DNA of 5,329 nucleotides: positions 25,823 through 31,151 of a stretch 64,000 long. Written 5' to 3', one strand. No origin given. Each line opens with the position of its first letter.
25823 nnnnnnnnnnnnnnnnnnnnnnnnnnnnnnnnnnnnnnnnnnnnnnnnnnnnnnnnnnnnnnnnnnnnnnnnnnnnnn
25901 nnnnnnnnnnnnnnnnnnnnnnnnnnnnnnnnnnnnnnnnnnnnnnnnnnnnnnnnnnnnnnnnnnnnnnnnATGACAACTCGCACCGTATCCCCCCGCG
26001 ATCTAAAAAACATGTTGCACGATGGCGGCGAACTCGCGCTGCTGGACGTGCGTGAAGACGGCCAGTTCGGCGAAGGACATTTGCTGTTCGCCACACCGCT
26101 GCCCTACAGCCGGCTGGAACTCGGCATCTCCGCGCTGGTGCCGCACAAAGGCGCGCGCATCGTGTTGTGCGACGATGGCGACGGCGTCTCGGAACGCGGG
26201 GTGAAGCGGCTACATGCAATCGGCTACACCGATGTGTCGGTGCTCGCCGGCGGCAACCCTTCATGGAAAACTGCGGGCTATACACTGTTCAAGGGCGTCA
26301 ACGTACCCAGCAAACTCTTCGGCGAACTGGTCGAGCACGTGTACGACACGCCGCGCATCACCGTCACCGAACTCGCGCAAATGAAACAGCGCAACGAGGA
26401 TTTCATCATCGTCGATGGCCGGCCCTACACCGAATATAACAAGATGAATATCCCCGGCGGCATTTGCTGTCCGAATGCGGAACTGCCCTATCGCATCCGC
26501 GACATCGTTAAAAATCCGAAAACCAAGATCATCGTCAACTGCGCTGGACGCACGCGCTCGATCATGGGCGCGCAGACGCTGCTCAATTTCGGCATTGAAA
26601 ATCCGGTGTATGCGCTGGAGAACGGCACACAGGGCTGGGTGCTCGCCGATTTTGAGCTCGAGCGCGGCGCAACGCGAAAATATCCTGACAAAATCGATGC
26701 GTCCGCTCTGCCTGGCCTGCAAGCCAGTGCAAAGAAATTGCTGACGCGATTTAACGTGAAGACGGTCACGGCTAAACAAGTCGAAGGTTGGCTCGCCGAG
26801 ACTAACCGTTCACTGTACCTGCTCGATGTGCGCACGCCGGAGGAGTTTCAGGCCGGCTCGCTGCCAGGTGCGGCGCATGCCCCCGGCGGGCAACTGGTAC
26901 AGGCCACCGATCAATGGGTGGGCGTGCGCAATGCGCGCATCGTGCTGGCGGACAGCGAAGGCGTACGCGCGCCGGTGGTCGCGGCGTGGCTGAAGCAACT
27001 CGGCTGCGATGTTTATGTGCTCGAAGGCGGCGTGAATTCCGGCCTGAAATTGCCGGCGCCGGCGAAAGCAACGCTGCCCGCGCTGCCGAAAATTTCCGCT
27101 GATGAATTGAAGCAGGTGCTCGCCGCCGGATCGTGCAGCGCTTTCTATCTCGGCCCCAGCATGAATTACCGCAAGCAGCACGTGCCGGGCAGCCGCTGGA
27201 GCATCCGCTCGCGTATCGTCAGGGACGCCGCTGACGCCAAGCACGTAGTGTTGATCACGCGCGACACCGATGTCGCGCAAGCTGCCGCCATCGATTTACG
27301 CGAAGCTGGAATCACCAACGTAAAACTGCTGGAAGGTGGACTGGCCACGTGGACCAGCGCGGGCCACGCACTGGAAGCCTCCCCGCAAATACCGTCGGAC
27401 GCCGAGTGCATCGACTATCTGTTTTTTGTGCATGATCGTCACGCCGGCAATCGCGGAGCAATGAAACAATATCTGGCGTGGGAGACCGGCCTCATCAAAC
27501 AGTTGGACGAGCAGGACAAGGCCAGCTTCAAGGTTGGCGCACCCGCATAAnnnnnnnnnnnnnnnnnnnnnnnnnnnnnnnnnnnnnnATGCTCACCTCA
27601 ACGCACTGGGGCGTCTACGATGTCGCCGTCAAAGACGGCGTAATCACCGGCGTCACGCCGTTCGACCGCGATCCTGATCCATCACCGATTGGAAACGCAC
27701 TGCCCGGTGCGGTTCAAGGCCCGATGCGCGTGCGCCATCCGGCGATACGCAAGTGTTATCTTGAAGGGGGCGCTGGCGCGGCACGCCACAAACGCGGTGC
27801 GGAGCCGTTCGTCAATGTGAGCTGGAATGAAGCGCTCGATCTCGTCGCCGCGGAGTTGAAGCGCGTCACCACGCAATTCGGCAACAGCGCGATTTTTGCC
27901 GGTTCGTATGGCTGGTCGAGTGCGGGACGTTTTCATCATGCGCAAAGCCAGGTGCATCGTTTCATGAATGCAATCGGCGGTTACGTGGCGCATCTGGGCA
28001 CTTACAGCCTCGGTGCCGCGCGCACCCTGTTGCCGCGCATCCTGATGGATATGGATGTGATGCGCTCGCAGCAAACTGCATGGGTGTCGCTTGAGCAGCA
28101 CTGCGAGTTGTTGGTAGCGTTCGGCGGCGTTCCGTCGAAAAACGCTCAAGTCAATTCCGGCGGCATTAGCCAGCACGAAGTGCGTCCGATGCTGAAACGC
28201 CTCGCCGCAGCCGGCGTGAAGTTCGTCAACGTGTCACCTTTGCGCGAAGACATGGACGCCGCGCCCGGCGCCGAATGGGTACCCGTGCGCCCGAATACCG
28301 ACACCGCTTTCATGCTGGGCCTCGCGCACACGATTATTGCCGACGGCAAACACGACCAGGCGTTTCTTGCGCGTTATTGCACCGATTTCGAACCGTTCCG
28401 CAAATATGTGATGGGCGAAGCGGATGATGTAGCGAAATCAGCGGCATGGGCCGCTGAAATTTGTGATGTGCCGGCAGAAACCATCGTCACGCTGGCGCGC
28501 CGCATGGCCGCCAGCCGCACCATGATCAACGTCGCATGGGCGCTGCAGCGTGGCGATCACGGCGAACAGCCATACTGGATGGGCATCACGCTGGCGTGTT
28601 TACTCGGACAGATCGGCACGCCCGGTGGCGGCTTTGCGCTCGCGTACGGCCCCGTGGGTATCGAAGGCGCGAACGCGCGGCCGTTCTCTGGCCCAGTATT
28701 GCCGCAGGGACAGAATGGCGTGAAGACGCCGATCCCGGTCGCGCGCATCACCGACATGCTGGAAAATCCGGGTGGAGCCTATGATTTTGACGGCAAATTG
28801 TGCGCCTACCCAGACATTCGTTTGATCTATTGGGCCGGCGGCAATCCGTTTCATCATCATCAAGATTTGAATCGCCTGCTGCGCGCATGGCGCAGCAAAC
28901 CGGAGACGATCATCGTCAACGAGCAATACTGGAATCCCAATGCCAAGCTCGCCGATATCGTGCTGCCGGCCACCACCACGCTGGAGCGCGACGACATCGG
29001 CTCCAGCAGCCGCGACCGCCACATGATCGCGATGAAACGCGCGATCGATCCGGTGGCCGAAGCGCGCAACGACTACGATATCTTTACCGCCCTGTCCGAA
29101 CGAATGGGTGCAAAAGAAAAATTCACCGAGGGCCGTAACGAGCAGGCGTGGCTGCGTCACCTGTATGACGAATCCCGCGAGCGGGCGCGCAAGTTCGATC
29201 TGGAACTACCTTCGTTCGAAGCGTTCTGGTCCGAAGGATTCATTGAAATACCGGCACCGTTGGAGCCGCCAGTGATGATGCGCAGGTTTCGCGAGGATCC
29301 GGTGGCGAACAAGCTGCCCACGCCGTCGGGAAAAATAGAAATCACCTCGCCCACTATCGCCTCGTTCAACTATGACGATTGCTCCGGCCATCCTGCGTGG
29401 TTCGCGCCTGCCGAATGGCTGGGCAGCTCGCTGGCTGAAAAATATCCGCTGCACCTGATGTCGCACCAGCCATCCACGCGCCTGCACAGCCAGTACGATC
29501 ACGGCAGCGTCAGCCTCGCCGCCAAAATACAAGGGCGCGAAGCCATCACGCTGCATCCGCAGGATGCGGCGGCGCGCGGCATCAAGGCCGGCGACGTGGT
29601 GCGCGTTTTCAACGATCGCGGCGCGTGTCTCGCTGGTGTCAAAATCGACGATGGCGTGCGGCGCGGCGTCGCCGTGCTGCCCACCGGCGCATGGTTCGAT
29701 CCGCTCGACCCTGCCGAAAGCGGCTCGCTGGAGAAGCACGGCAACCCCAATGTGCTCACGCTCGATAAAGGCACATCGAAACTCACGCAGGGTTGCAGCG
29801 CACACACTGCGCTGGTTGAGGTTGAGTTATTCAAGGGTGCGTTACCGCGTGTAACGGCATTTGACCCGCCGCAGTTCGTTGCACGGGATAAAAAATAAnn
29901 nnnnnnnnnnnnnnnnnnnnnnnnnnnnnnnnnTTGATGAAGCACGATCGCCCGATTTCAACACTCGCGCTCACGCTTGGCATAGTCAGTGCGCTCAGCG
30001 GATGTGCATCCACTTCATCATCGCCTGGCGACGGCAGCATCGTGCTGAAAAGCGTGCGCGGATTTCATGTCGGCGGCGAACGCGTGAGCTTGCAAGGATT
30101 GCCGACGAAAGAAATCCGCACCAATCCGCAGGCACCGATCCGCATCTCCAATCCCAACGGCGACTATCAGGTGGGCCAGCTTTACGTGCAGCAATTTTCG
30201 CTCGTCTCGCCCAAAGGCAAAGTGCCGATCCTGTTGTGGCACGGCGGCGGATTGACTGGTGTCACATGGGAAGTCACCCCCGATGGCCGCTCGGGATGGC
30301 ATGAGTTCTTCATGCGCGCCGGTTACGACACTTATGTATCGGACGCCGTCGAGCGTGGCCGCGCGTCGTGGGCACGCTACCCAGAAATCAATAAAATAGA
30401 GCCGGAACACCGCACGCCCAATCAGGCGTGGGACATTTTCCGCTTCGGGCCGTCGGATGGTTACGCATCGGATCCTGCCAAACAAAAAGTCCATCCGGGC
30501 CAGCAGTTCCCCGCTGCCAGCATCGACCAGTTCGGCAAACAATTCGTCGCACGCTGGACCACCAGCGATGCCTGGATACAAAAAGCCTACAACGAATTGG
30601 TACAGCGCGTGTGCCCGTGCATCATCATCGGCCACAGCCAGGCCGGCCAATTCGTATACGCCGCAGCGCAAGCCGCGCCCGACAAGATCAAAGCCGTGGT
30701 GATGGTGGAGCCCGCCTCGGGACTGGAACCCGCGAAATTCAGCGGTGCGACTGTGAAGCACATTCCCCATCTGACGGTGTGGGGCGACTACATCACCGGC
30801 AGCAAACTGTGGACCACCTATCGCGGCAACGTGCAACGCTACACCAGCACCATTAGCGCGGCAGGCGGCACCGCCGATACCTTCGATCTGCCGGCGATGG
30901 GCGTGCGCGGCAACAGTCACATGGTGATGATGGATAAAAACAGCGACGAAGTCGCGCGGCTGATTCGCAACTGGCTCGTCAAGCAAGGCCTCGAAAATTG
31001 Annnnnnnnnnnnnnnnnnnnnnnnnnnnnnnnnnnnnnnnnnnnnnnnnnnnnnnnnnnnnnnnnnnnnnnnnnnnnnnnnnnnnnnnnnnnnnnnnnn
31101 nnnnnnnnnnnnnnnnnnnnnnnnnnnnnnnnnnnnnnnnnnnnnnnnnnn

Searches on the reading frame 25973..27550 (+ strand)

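Call 26: search_protein_families(library=pfam, proteins=[window:25973-27550:+])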
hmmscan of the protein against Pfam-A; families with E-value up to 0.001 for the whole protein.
window:25973-27550:+ (525 aa): 1 family
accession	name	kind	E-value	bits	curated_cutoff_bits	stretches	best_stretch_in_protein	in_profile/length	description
PF00581.25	Rhodanese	-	3.2e-48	162.8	22.2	4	267-356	2-98/102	Rhodanese-like domain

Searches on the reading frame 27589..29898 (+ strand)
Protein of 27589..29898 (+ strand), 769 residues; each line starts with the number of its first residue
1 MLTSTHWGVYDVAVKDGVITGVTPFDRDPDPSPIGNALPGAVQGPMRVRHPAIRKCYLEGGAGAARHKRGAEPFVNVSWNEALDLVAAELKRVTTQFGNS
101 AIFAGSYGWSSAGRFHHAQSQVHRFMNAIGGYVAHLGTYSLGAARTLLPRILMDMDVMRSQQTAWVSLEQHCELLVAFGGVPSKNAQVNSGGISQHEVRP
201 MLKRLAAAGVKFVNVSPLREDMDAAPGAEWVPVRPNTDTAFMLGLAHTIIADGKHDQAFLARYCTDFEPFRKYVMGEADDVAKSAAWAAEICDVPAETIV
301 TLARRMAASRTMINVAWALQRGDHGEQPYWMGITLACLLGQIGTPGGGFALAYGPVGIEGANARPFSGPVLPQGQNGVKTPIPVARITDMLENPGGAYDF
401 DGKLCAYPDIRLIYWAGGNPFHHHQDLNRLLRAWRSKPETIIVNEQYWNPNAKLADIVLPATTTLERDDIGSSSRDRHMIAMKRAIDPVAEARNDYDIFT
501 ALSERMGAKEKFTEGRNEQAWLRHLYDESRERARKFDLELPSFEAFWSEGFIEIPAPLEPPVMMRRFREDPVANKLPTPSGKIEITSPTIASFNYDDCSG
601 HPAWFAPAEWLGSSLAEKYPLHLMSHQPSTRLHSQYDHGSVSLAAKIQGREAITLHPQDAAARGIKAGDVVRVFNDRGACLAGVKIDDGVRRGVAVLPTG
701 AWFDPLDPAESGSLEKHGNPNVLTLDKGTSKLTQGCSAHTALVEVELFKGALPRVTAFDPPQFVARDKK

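Call 26: search_protein_families(library=pfam, proteins=[window:27589-29898:+])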
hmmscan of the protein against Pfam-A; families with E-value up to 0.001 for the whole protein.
window:27589-29898:+ (769 aa): 3 families
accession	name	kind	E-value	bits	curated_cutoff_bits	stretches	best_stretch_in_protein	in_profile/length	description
PF00384.28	Molybdopterin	-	8.3e-53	180.1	24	1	47-505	1-353/353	Molybdopterin oxidoreductase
PF01568.27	Molydop_binding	-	3.1e-27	95.2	26.8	1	621-741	1-109/110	Molydopterin dinucleotide binding domain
PF18364.6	Molybdopterin_N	-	5.2e-15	55.5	26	1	3-42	1-40/41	Molybdopterin oxidoreductase N-terminal domain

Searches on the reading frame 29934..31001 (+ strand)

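Call 26: search_protein_families(library=pfam, proteins=[window:29934-31001:+])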
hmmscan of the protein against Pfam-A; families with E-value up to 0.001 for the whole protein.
window:29934-31001:+ (355 aa): 1 family
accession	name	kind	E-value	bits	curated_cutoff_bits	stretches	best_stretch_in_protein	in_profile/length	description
PF00561.26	Abhydrolase_1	-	4.1e-05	23.8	25.8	1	230-279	72-118/245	alpha/beta hydrolase fold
